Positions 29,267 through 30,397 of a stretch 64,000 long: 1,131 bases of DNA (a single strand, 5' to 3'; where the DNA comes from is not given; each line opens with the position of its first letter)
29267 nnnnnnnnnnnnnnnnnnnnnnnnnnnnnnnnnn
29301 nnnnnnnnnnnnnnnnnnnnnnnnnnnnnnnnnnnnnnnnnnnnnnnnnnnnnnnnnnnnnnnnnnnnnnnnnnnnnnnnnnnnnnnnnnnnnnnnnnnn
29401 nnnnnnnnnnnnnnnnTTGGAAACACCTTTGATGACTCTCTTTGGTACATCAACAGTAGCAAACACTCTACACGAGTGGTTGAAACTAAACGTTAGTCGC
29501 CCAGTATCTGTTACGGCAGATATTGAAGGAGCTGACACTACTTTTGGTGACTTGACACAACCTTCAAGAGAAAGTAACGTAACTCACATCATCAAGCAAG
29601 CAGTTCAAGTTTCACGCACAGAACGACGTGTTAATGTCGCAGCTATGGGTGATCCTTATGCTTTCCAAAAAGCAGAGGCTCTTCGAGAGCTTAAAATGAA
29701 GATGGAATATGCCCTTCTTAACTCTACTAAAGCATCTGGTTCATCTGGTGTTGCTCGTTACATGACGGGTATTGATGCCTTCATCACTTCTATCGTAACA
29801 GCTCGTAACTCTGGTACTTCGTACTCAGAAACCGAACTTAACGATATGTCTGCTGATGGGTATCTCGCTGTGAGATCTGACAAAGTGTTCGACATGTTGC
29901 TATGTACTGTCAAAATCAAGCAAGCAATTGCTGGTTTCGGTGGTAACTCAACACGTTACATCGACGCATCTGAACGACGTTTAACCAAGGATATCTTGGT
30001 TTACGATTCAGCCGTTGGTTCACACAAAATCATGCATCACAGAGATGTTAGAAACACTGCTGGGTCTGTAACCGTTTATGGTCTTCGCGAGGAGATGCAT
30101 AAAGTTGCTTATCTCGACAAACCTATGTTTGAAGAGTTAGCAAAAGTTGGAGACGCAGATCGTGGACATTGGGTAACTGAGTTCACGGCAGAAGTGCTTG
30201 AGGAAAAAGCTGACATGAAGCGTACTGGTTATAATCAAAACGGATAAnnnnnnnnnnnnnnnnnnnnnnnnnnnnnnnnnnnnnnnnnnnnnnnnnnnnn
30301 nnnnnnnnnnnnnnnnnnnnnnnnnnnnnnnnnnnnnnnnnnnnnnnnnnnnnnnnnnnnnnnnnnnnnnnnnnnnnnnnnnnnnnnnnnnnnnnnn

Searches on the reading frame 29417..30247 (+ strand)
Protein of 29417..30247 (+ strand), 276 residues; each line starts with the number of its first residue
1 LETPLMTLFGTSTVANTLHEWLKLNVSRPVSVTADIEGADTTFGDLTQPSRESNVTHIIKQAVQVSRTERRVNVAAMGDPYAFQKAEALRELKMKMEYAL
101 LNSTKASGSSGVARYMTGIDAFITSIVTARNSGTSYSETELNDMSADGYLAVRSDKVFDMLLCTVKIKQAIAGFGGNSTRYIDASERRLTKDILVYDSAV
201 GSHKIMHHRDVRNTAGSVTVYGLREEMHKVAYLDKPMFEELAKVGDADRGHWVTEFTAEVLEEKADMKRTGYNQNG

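Call 67: search_protein_families(library=pfam, max_evalue=0.001, proteins=[window:29417-30247:+])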
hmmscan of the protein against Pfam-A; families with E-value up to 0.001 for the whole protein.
window:29417-30247:+ (276 aa): 1 family
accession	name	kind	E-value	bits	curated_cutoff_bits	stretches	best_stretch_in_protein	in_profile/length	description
PF17236.8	SU10_MCP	-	3.2e-57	194.7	24.1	1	1-269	24-288/292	SU10 major capsid protein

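Call 75: search_dna_similar(query=window:29417-30247:+, collection=phages, mode=protein, max_rows=15)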
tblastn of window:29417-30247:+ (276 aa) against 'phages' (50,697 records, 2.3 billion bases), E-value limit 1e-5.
Records with a match: 146; places in all: 148; records where one place covers at least 80% of the query: 125.
Best place of each record, by identity: <60% 146.
By first word of the organism name: Pseudomonas 104; Caudoviricetes 10; Aeromonas 8; Salmonella 7; Vibrio 4; Cronobacter 3; Bruynoghevirus 2; Pelagibacter 1; Methylophilales 1; Bacteriophage 1; and 5 more.
By host as written in the record: Pseudomonas aeruginosa 39; - 23; Pseudomonas aeruginosa PAO1 16; Aeromonas hydrophila 8; Pseudomonas sp. 6; Pseudomonas aeruginosa strain PAO1 deltafliF 4; Pseudomonas aeruginosa ATCC 27853 3; Pseudomonas fluorescens 3; and 34 more.
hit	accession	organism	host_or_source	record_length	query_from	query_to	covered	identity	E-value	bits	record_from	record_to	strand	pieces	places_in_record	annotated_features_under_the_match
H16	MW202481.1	Caudoviricetes sp.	Manatee Spring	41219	2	265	96%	31.0%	3e-22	101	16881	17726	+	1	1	major capsid protein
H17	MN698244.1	Pelagibacter phage HTVC106P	Candidatus Pelagibacter sp. HTCC7211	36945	2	265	96%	30.3%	6e-22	100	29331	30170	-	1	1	head protein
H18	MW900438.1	Vibrio phage vB_ValP_VA-RY-3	Vibrio alginolyticus RY-3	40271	1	267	97%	29.1%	9e-16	83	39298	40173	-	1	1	major head protein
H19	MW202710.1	Caudoviricetes sp.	Manatee Spring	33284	2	263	95%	29.6%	2e-17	88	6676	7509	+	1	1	major capsid protein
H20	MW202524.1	Caudoviricetes sp.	Manatee Spring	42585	2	264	95%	29.4%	9e-25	108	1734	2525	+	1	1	major capsid protein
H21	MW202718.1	Caudoviricetes sp.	Manatee Spring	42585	2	264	95%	29.4%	9e-25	108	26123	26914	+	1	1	major capsid protein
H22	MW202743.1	Caudoviricetes sp.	Manatee Spring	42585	2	264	95%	29.4%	9e-25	108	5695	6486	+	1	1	major capsid protein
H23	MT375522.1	Methylophilales phage Venkman EXVC282S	Methylophilales bacterium H5P1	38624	2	265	96%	29.0%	3e-12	72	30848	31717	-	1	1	major capsid protein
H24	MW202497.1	Caudoviricetes sp.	Manatee Spring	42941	2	267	96%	28.2%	2e-20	97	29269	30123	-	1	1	major capsid protein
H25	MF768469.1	Pseudomonas phage SL4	Pseudomonas aeruginosa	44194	2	265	96%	28.3%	1e-16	85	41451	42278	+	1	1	putative capsid and scaffold protein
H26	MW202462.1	Caudoviricetes sp.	Manatee Spring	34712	2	265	96%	28.3%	1e-15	82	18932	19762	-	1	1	major capsid protein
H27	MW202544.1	Bacteriophage sp.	Manatee Spring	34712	2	265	96%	28.3%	1e-15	82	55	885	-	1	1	major capsid protein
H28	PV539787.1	Pseudomonas phage phPSJM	Pseudomonas aeruginosa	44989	2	265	96%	28.0%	1e-17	88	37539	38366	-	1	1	major capsid protein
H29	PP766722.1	Pseudomonas phage Baskent_P1_112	Pseudomonas aeruginosa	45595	2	265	96%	28.0%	4e-15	81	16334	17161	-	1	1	capsid and scaffold | major head protein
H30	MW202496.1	Caudoviricetes sp.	Manatee Spring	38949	1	265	96%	27.7%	6e-13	74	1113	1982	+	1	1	major capsid protein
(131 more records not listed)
